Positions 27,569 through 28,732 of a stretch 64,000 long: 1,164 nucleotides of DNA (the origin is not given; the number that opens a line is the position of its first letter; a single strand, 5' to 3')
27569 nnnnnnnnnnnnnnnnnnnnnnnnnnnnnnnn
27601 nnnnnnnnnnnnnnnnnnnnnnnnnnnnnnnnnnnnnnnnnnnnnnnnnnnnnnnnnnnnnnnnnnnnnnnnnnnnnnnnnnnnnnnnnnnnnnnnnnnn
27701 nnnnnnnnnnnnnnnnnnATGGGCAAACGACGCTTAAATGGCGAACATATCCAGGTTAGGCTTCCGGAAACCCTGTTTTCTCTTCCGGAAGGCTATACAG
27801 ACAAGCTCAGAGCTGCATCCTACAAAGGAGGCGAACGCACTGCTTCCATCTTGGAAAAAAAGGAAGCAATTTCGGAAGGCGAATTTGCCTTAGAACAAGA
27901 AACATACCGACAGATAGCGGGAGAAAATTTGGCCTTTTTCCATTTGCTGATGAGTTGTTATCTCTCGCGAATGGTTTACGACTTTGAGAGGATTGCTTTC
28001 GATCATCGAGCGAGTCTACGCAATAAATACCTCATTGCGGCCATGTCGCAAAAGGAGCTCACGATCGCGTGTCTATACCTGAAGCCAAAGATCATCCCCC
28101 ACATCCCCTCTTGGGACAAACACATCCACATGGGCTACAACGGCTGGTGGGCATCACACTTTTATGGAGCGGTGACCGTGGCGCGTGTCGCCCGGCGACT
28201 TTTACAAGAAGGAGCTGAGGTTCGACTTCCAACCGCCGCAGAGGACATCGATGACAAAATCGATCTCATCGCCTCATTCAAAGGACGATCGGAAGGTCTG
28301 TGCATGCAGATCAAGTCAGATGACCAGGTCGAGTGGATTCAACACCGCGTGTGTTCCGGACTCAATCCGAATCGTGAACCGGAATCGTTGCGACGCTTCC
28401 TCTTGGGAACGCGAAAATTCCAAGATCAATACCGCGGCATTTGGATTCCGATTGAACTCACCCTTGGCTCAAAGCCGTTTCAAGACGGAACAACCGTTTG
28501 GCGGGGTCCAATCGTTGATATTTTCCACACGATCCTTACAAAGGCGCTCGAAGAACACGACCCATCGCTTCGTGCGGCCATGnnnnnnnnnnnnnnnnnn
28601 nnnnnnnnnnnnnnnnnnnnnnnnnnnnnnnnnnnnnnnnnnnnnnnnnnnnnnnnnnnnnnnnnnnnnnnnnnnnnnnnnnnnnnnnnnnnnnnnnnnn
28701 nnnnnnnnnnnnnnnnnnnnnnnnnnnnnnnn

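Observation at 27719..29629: Tandem paralogs of an uncharacterised ~290-aa family with RHH-like N-terminus and nuclease-like core motif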

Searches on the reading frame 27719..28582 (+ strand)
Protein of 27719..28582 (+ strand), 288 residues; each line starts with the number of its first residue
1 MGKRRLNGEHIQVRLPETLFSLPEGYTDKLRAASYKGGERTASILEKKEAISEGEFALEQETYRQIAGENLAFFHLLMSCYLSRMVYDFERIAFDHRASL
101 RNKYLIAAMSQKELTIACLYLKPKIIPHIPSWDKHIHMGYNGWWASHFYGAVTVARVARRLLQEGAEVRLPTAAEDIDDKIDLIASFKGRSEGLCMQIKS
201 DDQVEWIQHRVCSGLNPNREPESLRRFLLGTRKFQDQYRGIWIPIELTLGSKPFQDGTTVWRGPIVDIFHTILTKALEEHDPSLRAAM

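Call 4: search_protein_families(library=pfam, proteins=[window:27719-28582:+], max_evalue=10)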
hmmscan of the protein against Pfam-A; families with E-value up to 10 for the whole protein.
window:27719-28582:+ (288 aa): 0 families

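Call 5: search_protein_families(library=ncbifam, proteins=[window:27719-28582:+], max_evalue=10)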
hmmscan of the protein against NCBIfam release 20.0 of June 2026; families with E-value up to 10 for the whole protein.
window:27719-28582:+ (288 aa): 1 family
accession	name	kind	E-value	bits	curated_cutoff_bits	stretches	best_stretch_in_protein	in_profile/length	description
TIGR02135.1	phoU_full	equivalog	0.0096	15.5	130.25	1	30-93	29-92/212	phosphate signaling complex protein PhoU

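Call 7: find_homologous_proteins(query=window:27719-28582:+)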
Query window:27719-28582:+ (288 aa): 7 proteins with E <= 0.001 among 871 candidates.
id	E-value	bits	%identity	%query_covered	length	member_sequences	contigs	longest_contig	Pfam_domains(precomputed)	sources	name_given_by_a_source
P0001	5.8e-194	661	100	100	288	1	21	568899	-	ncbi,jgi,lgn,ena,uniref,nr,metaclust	ncbi:hypothetical protein A3C09_02660 [Candidatus Uhrbacteria bacterium RIFCSPHIGHO2_02_FULL_47_44]|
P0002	8.6e-153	526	79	100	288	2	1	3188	-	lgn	-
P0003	2.4e-148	511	76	100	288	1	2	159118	-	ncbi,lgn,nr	ncbi:MAG: hypothetical protein NTX72_00035 [Candidatus Uhrbacteria bacterium]|nr:hypothetical protei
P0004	2.2e-93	331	79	63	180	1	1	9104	-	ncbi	-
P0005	4.3e-57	212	42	89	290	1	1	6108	-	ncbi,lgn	-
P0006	2.2e-54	203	40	99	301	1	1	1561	-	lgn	-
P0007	5.6e-44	169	37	97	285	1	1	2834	-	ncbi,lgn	-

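Call 8: search_protein_families(library=phrogs, proteins=[window:27719-28582:+], max_evalue=1)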
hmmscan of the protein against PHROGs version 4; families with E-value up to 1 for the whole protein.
window:27719-28582:+ (288 aa): 1 family
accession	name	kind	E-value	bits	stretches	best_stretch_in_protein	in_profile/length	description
phrog_24764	-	unknown function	0.015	16.4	1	126-209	20-103/123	-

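Call 9: search_protein_families(library=padloc, proteins=[window:27719-28582:+], max_evalue=1)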
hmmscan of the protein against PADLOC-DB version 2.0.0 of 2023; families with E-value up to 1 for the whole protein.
window:27719-28582:+ (288 aa): 0 families

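Call 15: search_solved_structures(query=A1, max_evalue=10)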
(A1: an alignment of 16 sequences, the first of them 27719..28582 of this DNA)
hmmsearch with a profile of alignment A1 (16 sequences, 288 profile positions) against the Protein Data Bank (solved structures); distinct sequences matched with E-value up to 10: 1.
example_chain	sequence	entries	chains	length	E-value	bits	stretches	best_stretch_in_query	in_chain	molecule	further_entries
3f5f_A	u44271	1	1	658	0.75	12.2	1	18-85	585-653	Maltose-binding periplasmic protein, Heparan sulfate 2-O-sulfotransferase 1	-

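Call 21: find_encoding_contigs(protein=P0005, flank=5000)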
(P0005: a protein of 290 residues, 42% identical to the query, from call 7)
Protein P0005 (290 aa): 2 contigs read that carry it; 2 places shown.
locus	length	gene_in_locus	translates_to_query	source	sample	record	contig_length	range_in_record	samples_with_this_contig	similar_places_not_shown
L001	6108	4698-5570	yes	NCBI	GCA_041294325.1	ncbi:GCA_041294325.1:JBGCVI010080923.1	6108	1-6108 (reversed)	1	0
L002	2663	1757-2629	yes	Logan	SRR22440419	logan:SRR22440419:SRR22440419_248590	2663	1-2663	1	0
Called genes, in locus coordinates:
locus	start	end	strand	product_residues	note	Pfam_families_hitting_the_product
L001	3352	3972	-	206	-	-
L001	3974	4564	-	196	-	PF00561:Abhydrolase_1 (faint), PF06821:Ser_hydrolase, PF12146:Hydrolase_4 (faint), PF12697:Abhydrolase_6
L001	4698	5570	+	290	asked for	-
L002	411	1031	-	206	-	-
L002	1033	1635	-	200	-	PF00561:Abhydrolase_1 (faint), PF06821:Ser_hydrolase, PF12146:Hydrolase_4 (faint), PF12697:Abhydrolase_6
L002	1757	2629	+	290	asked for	-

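Call 22: find_encoding_contigs(protein=P0003, flank=6000, max_places=3)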
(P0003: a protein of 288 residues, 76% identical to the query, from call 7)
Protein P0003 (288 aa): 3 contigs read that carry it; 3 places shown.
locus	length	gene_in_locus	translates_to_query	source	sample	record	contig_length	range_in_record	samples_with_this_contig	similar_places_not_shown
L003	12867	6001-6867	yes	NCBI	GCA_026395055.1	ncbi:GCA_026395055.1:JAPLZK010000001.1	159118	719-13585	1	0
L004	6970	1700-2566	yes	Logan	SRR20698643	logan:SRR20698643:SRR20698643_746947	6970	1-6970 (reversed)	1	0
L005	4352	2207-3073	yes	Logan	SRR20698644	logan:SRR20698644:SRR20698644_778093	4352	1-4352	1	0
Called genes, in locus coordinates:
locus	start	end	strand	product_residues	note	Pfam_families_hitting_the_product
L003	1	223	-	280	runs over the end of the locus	-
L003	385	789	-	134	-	PF04480:DUF559, PF18741:MTES_1575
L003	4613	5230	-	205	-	-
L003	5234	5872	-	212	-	PF00561:Abhydrolase_1 (faint), PF06821:Ser_hydrolase, PF12146:Hydrolase_4 (faint), PF12697:Abhydrolase_6 (weak)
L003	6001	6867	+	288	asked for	-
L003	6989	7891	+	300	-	-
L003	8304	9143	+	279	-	-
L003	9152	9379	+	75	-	PF01402:RHH_1 (faint)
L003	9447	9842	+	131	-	-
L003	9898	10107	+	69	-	PF07866:DUF1653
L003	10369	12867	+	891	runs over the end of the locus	PF00932:LTD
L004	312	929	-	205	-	-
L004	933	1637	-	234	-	PF12146:Hydrolase_4 (faint), PF00561:Abhydrolase_1 (faint), PF06821:Ser_hydrolase, PF12697:Abhydrolase_6 (weak)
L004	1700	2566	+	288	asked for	-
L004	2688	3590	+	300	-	-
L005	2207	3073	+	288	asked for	-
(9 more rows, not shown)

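Call 23: predict_structure(alignment_id=A1)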
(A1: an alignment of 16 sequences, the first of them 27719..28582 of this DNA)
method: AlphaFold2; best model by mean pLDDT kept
length: 288 residues; sequences in the alignment: 16
mean_pLDDT: 89.0   pTM: 0.88
mean pLDDT of the five models: 89.0, 88.1, 87.4, 87.4, 87.3
residues with pLDDT >= 90: 192; 70-90: 74; 50-70: 13; < 50: 9
segments of 3 or more residues with pLDDT < 50: 1-3, 283-288
pLDDT, mean of each block of 10 residues (from residue 1): 61 92 95 96 92 93 97 97 93 87 95 96 91 80 86 94 95 92 93 93 88 91 94 90 93 75 89 86 48
secondary structure, 60 per line:
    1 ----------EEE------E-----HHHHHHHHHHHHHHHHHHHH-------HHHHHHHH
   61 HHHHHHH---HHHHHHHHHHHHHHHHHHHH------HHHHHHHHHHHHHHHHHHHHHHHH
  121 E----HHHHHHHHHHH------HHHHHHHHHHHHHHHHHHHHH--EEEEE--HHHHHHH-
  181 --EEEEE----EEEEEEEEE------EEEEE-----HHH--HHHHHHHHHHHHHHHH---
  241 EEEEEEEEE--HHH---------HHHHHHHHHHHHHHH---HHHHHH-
elements in order: E11-13 H26-45 H53-67 H71-90 H97-120 H126-136 H143-163 E166-170 H173-179 E183-187 E192-200 E207-211 H222-237 E241-249 H264-278 H282-287

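Call 27: search_protein_representatives(alignment_id=A1)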
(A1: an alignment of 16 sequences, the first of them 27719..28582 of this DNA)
Query: 16 sequences, 288 profile positions. Proteins with E-value up to 0.001 (for the whole library): 278; up to 1e-10: 135; up to 1e-30: 28. The best 150 are listed.
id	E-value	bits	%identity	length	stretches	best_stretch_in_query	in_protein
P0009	9.1e-124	428.7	-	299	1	1-279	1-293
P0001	7.1e-122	422.5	-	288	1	1-286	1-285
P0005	1.4e-108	378.9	-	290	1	1-284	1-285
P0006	5.2e-104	363.9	-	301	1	2-282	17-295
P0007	1.8e-103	362.1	-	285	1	1-285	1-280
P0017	2.3e-82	292.9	-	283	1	1-282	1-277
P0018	2.2e-77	276.5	-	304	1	3-276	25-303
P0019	7.5e-77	274.8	-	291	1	1-282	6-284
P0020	1.5e-71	257.4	-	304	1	4-277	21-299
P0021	1.3e-67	244.5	-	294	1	3-279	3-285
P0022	2.0e-64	234.0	-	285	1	1-277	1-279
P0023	1.5e-63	231.1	-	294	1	1-277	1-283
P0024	7.1e-63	228.9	-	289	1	1-282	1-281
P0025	2.3e-60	220.7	-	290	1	1-282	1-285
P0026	6.1e-60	219.3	-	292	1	1-282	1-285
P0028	5.2e-53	196.5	-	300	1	1-277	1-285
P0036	6.5e-37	143.7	-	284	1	3-277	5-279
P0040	1.6e-29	119.5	-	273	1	1-252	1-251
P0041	3.8e-28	115.0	-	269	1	107-274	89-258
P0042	3.9e-28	114.9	-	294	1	109-273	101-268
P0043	4.0e-26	108.3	-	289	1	1-274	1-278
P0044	6.5e-26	107.6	-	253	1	36-267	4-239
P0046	6.5e-25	104.3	-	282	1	11-273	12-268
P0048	3.0e-24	102.2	-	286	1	38-274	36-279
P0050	6.9e-24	101.0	-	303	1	10-259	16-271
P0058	2.9e-22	95.6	-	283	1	1-272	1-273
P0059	4.4e-22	95.0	-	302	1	22-253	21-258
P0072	1.5e-19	86.7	-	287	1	1-244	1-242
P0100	1.0e-14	70.8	-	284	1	23-252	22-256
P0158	1.3e-09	54.2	-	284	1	14-276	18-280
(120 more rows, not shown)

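Call 30: fold_search(model_id=the predicted structure, library=pdb)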
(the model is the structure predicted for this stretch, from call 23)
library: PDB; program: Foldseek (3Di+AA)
matches with E <= 10: 94; with E <= 0.001: 0
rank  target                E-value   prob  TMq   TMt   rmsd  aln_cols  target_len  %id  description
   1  3fnb_A                3.0e-01  0.30  0.25  0.20  13.6       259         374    9  Crystal structure of acylaminoacyl peptidase SMU_737 from Streptococcus mutans UA159 (released 2009-01-06)
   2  3fnb_B                4.3e-01  0.25  0.25  0.21  13.1       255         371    8  Crystal structure of acylaminoacyl peptidase SMU_737 from Streptococcus mutans UA159 (released 2009-01-06)
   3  9bj0_A                6.1e-01  0.04  0.12  0.13  20.8       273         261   10  Crystal structure of the periplasmic domain of IgaA from Escherichia coli (released 2024-07-17)
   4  7eip                  1.9e+00  0.02  0.11  0.05  16.6       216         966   10  Crystal structure of ligand-free chondroitin ABC lyase I (released 2021-08-25)
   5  8jcx_2                2.5e+00  0.06  0.14  0.07  19.8       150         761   15  Cryo-EM structure of mGlu2-mGlu3 heterodimer in presence of LY341495 and NAM563 (dimerization mode II) (released 2023-06-21)
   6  3bxj_B                2.5e+00  0.04  0.14  0.12  17.7       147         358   12  Crystal Structure of the C2-GAP Fragment of synGAP (released 2008-03-25)
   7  6ssq_B                2.7e+00  0.05  0.16  0.18  16.9       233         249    9  Crystal structure of RARbeta LBD in complex with LG 100754 (released 2019-11-20)
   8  3our_E                2.7e+00  0.01  0.13  0.10  17.0       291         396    9  Crystal structure of complex between EIIA and a novel pyruvate decarboxylase (released 2011-06-01)
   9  1o5h_B                2.9e+00  0.11  0.17  0.24  16.8       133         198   12  Crystal structure of formiminotetrahydrofolate cyclodeaminase (TM1560) from Thermotoga maritima at 2.80 A resolution (released 2003-09-30)
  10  8x79_R                2.9e+00  0.03  0.13  0.13  18.8       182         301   12  MRE-269 bound Prostacyclin Receptor G protein complex (released 2024-03-06)
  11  1uk5_MODEL_1_A        3.0e+00  0.06  0.12  0.26  18.0       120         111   12  Solution structure of the Murine BAG domain of Bcl2-associated athanogene 3 (released 2004-02-19)
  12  3fse_A                3.2e+00  0.07  0.18  0.16  14.2       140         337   18  Crystal structure of a two-domain protein containing dj-1/thij/pfpi-like and ferritin-like domains (ava_4496) from ana (released 2009-02-03)
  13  3frr                  3.3e+00  0.04  0.12  0.17  17.1       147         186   16  Structure of human IST1(NTD) - (residues 1-189)(P21) (released 2009-06-30)
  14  9ii3_B                3.3e+00  0.03  0.15  0.07  18.8       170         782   16  Cryo-EM Structure of the 2:1 Complex of mGlu3 and beta-arrestin1 (released 2025-03-05)
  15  6zv1_MODEL_1_A        3.5e+00  0.10  0.21  0.33  10.0       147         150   11  TFIIS N-terminal domain (TND) from human IWS1 (released 2021-12-01)
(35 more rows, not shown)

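Call 32: search_protein_families(library=pfam, alignment_id=A2, max_evalue=0.1)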
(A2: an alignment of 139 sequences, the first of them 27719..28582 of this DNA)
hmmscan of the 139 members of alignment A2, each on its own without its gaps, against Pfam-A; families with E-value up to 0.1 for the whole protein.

A. member 1, window:27719-28582:+ (288 aa): 0 families

B. families by the number of members that match (of 139 scanned): 23 families
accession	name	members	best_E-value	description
PF14280.11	DUF4365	2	0.029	Domain of unknown function (DUF4365)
PF06714.17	Gp5_OB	1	6e-10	Gp5 N-terminal OB domain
PF01386.24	Ribosomal_L25p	1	0.0067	Ribosomal L25p family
PF10329.14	DUF2417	1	0.013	Region of unknown function (DUF2417)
PF24447.1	RE_BanI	1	0.013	Type II restriction enzyme BanI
PF18745.7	SNAD2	1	0.014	Secreted Novel AID/APOBEC-like Deaminase 2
PF21587.3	AP5B1_N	1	0.03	AP-5 complex subunit beta-1, N-terminal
PF14559.12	TPR_19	1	0.03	Tetratricopeptide repeat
PF19967.4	VMAP-M5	1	0.042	vWA-MoxR associated protein middle region (VMAP-M) 5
PF03448.22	MgtE_N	1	0.042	MgtE intracellular N domain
PF11645.14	PDDEXK_5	1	0.047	PD-(D/E)XK endonuclease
PF23566.1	RTG2_C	1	0.05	RTG2 C-terminal domain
PF05939.18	Phage_min_tail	1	0.054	Phage minor tail protein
PF08011.17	PDDEXK_9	1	0.056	PD-(D/E)XK nuclease superfamily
PF07565.18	Band_3_cyto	1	0.061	Band 3 cytoplasmic domain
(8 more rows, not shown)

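Call 33: search_solved_structures(query=A2, max_evalue=10, show_alignments=3)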
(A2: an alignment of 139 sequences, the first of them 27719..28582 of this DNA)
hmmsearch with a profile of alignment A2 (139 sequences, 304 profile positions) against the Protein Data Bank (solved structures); distinct sequences matched with E-value up to 10: 3.
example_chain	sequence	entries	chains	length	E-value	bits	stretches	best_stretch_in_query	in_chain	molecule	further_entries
8sls_A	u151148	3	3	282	0.46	13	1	195-282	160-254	Tyrosine-protein phosphatase non-receptor type 5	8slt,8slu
2bv5_A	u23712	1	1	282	0.46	13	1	195-282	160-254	TYROSINE-PROTEIN PHOSPHATASE, NON-RECEPTOR TYPE 5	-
2bij_A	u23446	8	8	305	0.52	12.9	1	195-282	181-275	TYROSINE-PROTEIN PHOSPHATASE, NON-RECEPTOR TYPE 5 | Tyrosine-protein phosphatase non-receptor type 5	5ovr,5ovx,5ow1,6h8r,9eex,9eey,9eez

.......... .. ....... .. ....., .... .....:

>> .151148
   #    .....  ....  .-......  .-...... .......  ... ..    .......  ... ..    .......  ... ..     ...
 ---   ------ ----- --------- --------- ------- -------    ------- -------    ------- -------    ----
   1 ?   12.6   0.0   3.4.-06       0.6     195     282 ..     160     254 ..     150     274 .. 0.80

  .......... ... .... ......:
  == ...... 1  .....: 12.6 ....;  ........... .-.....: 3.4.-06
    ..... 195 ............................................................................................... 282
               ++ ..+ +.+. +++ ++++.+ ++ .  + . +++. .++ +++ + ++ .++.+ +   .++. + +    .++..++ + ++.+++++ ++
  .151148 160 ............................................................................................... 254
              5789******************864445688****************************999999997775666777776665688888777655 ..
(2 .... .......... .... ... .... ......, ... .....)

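Call 40: find_related_loci(query=A3, collection=genome_contigs, flank=5000)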
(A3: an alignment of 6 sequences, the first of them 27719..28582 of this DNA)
Query A3 (288 aa) in genome_contigs; peptide patterns used: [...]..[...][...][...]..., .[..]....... (x = any residue, [..] = any of these).
333 stretches matched a pattern; 1 encode a relative of the query (tblastn E <= 1e-3); 1 distinct loci.
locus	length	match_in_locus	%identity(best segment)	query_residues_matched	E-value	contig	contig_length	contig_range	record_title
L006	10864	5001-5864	76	1-288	6e-156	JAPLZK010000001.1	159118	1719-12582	MAG: Candidatus Uhrbacteria bacterium isolate LacPavin_0818_WC45_MAG_46_11 LacPavin_0818_WC45_scaffold_347162, whole gen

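Call 41: list_cluster_members(proteins=[P0017, P0019, P0022, P0028, P0036, P0043, P0058, P0072, P0100, P0158])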
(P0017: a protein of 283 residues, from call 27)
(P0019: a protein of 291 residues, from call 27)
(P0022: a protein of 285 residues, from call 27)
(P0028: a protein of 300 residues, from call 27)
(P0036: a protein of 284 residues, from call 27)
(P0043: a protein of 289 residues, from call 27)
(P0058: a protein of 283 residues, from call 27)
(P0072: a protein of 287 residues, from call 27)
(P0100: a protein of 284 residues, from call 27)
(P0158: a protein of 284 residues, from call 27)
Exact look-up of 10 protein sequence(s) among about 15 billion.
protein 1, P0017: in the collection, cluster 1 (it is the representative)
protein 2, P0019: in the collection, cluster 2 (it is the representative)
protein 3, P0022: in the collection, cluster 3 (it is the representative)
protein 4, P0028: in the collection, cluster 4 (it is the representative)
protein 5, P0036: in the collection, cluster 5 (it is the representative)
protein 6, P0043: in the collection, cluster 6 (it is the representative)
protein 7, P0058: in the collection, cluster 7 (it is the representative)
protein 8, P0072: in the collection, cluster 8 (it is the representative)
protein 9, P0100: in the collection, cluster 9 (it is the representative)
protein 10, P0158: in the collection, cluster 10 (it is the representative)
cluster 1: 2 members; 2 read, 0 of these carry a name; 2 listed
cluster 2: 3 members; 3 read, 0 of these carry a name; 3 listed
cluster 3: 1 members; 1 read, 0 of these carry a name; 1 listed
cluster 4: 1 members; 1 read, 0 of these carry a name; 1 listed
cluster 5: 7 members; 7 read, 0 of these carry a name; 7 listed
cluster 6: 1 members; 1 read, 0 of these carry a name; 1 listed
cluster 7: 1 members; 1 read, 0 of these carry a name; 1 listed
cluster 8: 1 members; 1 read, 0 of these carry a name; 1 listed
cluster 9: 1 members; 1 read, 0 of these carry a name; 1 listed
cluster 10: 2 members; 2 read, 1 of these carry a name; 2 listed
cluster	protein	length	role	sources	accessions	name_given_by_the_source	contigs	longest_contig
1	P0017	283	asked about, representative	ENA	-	-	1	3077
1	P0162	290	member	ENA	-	-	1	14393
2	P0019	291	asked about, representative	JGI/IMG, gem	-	-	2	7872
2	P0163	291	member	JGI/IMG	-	-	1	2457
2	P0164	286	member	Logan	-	-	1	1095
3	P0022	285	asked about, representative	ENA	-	-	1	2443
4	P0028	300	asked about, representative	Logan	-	-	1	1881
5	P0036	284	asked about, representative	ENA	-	-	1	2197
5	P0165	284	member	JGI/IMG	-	-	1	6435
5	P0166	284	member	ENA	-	-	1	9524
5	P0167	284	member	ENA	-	-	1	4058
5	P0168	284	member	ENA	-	-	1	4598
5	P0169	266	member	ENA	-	-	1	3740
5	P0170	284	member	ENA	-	-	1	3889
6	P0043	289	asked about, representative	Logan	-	-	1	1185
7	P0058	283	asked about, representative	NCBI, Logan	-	-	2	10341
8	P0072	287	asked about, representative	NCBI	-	-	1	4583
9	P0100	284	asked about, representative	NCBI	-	-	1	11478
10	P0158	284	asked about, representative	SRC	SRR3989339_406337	-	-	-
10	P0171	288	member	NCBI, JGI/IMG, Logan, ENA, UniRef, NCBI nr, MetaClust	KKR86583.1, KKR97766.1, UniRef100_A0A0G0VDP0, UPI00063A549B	MAG: hypothetical protein UU48_C0009G0038 [Candidatus Uhrbacteria bacterium ... | hypothetical protein | Uncharacterized protein n=2 Tax=Candidatus Uhriibacteriota TaxID=1752732 ...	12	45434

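Call 42: find_encoding_contigs(protein=P0171, flank=5000, max_places=2)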
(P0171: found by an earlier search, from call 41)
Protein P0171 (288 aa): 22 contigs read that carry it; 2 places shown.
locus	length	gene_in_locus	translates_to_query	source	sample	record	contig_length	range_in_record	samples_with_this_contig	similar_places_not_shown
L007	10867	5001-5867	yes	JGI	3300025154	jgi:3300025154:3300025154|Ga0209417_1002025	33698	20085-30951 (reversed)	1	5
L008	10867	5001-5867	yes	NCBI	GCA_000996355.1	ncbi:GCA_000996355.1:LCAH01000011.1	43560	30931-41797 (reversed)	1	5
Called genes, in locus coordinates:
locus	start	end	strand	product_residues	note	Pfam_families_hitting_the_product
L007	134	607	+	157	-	PF02590:SPOUT_MTase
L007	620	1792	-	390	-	-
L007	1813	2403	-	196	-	PF00561:Abhydrolase_1 (weak), PF05728:UPF0227 (faint), PF06821:Ser_hydrolase, PF12146:Hydrolase_4 (faint), PF12697:Abhydrolase_6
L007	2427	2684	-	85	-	-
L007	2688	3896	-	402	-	-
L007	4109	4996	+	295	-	-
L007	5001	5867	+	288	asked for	-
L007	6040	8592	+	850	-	PF00932:LTD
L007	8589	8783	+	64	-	-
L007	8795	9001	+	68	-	-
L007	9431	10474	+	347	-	PF05496:RuvB_N, PF05673:DUF815 (faint), PF06068:TIP49 (faint), PF01078:Mg_chelatase (faint), PF00004:AAA, PF07728:AAA_5, PF17864:AAA_lid_4, PF05491:WHD_RuvB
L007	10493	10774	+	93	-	-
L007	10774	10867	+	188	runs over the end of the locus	PF03703:bPH_2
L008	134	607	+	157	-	PF02590:SPOUT_MTase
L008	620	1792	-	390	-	-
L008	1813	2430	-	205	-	PF00561:Abhydrolase_1 (weak), PF05728:UPF0227 (faint), PF06821:Ser_hydrolase, PF12146:Hydrolase_4 (faint), PF12697:Abhydrolase_6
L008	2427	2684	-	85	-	-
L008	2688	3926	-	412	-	-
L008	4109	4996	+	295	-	-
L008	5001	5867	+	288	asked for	-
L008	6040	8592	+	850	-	PF00932:LTD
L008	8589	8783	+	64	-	-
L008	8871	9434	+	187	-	-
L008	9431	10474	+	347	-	PF05496:RuvB_N, PF05673:DUF815 (faint), PF06068:TIP49 (faint), PF01078:Mg_chelatase (faint), PF00004:AAA, PF07728:AAA_5, PF17864:AAA_lid_4, PF05491:WHD_RuvB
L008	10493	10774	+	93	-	-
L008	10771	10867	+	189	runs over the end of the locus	PF03703:bPH_2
